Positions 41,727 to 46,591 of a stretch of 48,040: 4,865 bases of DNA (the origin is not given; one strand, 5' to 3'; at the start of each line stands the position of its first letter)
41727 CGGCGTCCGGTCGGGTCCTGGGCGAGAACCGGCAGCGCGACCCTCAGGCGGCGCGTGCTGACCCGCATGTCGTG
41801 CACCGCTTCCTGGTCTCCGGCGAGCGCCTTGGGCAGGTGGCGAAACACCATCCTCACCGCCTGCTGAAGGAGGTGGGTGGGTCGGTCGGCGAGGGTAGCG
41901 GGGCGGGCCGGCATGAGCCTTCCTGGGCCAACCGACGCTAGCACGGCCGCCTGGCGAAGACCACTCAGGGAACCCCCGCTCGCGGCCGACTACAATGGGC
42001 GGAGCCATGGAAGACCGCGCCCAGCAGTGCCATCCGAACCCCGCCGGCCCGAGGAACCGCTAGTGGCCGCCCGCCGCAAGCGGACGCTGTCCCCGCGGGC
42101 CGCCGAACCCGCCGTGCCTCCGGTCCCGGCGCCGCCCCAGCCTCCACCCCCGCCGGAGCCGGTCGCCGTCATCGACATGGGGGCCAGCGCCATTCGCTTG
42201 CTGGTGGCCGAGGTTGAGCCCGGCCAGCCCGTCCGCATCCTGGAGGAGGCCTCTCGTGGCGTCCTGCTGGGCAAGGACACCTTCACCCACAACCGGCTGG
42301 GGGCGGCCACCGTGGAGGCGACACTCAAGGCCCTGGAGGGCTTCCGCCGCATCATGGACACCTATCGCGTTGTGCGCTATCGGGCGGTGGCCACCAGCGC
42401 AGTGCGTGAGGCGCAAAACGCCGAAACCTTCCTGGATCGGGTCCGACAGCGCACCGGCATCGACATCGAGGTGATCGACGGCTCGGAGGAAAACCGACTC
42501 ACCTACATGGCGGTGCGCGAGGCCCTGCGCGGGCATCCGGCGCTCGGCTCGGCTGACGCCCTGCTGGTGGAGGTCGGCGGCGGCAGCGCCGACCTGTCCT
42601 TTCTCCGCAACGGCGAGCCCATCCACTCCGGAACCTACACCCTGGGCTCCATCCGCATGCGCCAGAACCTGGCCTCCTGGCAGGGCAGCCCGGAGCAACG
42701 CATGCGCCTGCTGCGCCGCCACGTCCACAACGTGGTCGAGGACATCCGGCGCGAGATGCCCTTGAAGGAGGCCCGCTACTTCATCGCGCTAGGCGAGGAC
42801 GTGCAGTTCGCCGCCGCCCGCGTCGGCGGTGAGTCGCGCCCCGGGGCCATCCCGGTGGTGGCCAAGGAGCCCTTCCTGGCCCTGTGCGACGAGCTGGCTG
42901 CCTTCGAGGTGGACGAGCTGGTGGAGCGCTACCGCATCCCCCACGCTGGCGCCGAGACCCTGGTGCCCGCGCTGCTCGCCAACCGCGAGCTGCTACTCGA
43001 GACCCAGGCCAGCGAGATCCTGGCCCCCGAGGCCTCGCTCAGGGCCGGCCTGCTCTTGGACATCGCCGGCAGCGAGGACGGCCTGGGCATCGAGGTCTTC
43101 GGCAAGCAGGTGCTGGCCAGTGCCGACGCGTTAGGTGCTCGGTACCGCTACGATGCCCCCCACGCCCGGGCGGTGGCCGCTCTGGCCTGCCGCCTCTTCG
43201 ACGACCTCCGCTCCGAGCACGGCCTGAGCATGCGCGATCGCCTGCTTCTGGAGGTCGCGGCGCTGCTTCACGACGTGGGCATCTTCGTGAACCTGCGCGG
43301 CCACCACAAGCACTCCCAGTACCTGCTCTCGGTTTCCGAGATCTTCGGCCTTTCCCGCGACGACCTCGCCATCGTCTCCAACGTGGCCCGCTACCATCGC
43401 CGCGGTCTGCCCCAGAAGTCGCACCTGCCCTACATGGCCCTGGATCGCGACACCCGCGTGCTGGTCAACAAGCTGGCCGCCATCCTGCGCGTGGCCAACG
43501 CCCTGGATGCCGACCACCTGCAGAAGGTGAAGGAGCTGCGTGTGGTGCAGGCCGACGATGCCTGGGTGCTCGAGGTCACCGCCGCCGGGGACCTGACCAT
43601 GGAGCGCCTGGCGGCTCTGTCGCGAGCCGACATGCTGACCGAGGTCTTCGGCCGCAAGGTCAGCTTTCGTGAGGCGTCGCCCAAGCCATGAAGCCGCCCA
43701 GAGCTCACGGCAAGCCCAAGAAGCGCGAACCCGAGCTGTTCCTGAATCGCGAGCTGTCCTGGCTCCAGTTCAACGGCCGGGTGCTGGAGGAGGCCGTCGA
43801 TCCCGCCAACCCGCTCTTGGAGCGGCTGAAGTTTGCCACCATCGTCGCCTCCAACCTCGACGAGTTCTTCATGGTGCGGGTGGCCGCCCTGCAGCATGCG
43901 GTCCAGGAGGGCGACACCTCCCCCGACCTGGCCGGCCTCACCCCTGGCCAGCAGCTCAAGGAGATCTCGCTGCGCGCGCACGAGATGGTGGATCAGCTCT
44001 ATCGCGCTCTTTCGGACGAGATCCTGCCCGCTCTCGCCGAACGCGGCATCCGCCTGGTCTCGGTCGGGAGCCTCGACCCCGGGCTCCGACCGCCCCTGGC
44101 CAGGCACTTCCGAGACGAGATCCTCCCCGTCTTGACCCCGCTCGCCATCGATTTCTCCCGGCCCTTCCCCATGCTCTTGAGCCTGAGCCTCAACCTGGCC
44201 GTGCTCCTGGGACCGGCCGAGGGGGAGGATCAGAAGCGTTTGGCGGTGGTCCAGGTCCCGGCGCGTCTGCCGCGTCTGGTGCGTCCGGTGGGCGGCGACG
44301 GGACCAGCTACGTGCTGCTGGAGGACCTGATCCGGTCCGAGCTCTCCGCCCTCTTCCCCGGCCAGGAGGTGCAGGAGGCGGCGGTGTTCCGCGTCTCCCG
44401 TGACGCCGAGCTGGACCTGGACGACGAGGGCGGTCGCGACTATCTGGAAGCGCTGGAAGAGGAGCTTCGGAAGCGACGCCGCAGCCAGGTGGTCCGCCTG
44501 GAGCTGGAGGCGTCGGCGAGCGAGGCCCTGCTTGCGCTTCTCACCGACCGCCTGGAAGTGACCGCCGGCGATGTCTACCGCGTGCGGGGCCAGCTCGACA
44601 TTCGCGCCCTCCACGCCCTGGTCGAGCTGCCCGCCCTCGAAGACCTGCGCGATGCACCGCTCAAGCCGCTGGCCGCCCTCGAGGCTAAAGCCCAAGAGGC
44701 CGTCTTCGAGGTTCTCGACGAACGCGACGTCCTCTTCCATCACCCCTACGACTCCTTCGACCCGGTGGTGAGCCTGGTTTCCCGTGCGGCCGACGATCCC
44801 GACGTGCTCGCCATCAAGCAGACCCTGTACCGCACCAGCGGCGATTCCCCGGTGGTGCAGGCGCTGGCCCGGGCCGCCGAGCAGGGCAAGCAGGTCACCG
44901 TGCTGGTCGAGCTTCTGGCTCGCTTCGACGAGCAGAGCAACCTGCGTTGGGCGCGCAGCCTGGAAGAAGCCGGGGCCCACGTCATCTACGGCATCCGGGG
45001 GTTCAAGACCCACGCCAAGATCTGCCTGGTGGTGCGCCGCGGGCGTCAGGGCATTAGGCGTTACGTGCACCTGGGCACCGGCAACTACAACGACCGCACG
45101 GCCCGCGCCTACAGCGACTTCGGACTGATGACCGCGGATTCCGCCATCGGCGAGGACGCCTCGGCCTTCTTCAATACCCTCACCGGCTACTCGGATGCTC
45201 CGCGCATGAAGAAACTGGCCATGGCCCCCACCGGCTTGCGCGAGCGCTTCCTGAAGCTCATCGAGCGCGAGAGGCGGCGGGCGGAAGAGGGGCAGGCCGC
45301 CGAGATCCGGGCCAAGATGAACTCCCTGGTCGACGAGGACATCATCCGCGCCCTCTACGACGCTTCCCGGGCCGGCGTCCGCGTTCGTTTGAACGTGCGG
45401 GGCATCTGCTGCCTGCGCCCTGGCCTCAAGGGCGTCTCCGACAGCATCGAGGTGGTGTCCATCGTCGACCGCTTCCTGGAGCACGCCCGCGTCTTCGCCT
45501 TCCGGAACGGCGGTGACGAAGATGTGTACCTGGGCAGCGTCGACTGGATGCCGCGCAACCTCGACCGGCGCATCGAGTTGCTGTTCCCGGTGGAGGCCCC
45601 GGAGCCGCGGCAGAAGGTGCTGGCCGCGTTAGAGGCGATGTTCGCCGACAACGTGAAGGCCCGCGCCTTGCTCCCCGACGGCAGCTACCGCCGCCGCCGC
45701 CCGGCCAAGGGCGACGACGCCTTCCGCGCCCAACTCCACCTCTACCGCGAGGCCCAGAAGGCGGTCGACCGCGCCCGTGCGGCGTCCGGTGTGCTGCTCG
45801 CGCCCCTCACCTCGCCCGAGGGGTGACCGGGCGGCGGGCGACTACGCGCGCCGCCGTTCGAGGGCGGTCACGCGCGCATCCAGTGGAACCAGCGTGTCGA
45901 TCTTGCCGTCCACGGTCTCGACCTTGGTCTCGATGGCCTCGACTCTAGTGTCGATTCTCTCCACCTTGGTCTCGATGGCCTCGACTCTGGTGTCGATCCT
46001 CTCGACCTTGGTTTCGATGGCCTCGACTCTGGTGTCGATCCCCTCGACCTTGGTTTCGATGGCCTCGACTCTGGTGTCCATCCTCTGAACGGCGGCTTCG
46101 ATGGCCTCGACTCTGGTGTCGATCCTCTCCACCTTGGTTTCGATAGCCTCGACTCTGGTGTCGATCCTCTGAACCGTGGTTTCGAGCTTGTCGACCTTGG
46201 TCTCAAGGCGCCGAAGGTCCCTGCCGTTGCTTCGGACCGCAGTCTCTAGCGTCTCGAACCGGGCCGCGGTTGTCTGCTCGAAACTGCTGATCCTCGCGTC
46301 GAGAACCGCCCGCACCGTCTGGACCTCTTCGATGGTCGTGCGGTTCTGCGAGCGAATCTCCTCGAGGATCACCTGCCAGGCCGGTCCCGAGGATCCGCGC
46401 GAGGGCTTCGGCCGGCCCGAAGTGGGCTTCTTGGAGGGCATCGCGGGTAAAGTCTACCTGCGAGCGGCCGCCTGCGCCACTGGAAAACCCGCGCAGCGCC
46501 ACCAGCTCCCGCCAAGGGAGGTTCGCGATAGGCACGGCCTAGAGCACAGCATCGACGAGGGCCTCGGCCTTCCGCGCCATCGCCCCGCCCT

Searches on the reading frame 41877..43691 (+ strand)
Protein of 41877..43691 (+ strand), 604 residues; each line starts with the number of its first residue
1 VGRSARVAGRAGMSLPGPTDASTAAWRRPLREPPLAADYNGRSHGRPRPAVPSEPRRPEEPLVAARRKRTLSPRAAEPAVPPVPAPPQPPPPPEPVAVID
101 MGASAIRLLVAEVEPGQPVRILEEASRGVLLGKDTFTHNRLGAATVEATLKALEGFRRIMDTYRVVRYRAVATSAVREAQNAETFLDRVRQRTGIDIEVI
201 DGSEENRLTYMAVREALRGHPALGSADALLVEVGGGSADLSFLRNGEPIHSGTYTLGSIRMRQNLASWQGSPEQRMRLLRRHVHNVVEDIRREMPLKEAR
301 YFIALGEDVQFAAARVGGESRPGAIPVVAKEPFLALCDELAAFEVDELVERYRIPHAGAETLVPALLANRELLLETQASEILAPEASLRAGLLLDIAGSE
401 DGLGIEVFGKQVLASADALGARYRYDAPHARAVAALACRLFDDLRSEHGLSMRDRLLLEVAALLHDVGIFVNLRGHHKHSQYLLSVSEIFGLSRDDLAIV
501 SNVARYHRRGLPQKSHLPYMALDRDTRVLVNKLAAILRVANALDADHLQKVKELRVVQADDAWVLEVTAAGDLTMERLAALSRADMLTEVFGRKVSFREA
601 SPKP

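Call 4: search_protein_families(library=pfam, proteins=[window:41877-43691:+], max_evalue=0.01)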
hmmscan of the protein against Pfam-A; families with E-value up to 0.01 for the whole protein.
window:41877-43691:+ (604 aa): 3 families
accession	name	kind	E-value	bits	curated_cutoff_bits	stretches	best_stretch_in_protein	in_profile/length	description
PF02541.22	Ppx-GppA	-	3.4e-31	109.2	27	1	110-397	2-282/285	Ppx/GppA phosphatase family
PF21447.3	Ppx-GppA_III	-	8.2e-27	94.6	27.3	1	415-575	5-165/177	Ppx/GppA phosphatase, domain III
PF01966.28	HD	-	2.8e-07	31.3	22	1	429-545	4-115/116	HD domain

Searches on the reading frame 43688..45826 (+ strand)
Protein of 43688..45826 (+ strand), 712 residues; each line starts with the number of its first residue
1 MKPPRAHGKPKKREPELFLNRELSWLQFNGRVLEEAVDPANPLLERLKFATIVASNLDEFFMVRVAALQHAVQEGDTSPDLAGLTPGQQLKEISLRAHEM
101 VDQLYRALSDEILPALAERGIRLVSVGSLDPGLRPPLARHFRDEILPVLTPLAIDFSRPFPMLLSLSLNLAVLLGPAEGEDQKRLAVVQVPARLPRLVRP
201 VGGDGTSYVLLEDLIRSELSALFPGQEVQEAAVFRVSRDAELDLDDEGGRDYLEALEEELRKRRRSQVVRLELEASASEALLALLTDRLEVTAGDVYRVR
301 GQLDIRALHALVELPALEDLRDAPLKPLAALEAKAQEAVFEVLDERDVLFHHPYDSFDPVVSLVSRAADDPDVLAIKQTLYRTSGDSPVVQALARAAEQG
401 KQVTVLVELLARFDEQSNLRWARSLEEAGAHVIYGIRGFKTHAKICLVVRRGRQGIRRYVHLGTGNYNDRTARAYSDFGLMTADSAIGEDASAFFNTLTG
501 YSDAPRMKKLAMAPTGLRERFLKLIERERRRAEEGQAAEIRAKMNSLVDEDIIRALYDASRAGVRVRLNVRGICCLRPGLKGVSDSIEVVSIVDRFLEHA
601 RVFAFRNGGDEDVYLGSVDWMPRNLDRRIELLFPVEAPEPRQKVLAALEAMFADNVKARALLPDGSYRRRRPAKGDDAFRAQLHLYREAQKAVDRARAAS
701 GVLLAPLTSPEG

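Call 4: search_protein_families(library=pfam, proteins=[window:43688-45826:+], max_evalue=0.01)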
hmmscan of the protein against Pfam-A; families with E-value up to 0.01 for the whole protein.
window:43688-45826:+ (712 aa): 5 families
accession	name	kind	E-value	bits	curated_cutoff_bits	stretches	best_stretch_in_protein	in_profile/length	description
PF17941.7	PP_kinase_C_1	-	3.9e-74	248.2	25.7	1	339-502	2-165/167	Polyphosphate kinase C-terminal domain 1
PF13090.12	PP_kinase_C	-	4.9e-66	221.9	25.8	1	510-682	1-172/172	Polyphosphate kinase C-terminal domain 2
PF02503.22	PP_kinase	-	1e-52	178.9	31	1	137-310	6-182/183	Polyphosphate kinase middle domain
PF13089.11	PP_kinase_N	-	5.2e-39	133.3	23.8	1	18-124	1-107/107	Polyphosphate kinase N-terminal domain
PF13091.12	PLDc_2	-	1.6e-11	44.6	27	2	386-497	22-130/132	PLD-like domain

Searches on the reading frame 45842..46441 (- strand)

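Call 4: search_protein_families(library=pfam, proteins=[window:45842-46441:-], max_evalue=0.01)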
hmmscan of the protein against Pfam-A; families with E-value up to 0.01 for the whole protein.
window:45842-46441:- (199 aa): 85 families (the best 25 are shown)
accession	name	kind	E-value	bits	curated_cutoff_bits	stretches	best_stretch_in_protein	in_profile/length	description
PF10046.14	BLOC1_2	-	4.5e-13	49.8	33.4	2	31-104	27-95/96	Biogenesis of lysosome-related organelles complex-1 subunit 2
PF05377.16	FlaC_arch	-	6.5e-12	46.1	27.8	4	82-121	1-40/55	Flagella accessory protein C (FlaC)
PF23991.1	DUF7310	-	1e-11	45.6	40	2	107-184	1-77/83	Coiled-coil region of unknown function (DUF7310)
PF05531.17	NPV_P10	-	1.3e-10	42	29.8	3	114-164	9-62/75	Nucleopolyhedrovirus P10 protein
PF16526.10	CLZ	-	3.9e-10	40.4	26.7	2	78-129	21-69/71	C-terminal leucine zipper domain of cyclic nucleotide-gated channels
PF01519.22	DUF16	-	8.7e-10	39.5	40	1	51-130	25-104/104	Protein of unknown function DUF16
PF07889.17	DUF1664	-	3.9e-09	37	34.6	2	64-131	56-123/124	Protein of unknown function (DUF1664)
PF04513.17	Baculo_PEP_C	-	1.6e-08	35.1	38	3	78-154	35-109/140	Baculovirus polyhedron envelope protein, PEP, C terminus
PF06009.19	Laminin_II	-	3.3e-07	30.8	33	1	103-180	4-81/138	Laminin Domain II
PF16519.10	TRPM_tetra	-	7.2e-07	29.7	26.6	0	95-129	9-43/56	Tetramerisation domain of TRPM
PF00261.25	Tropomyosin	-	7.7e-07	29.2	38.6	1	35-147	118-233/242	Tropomyosin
PF06419.17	COG6_N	-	8.9e-07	29.5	27.4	1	98-156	36-94/114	Conserved oligomeric complex COG6, N-terminal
PF19220.6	Rod_CreS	-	8.9e-07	28.7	100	1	76-184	15-123/359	Crescentin, rod domain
PF16532.11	Phage_tail_NK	-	1.1e-06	28.9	27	0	115-148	2-35/175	Sf6-type phage tail needle knob or tip of some Caudovirales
PF10779.14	XhlA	-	1.3e-06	28.9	34.7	0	93-135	2-44/67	Haemolysin XhlA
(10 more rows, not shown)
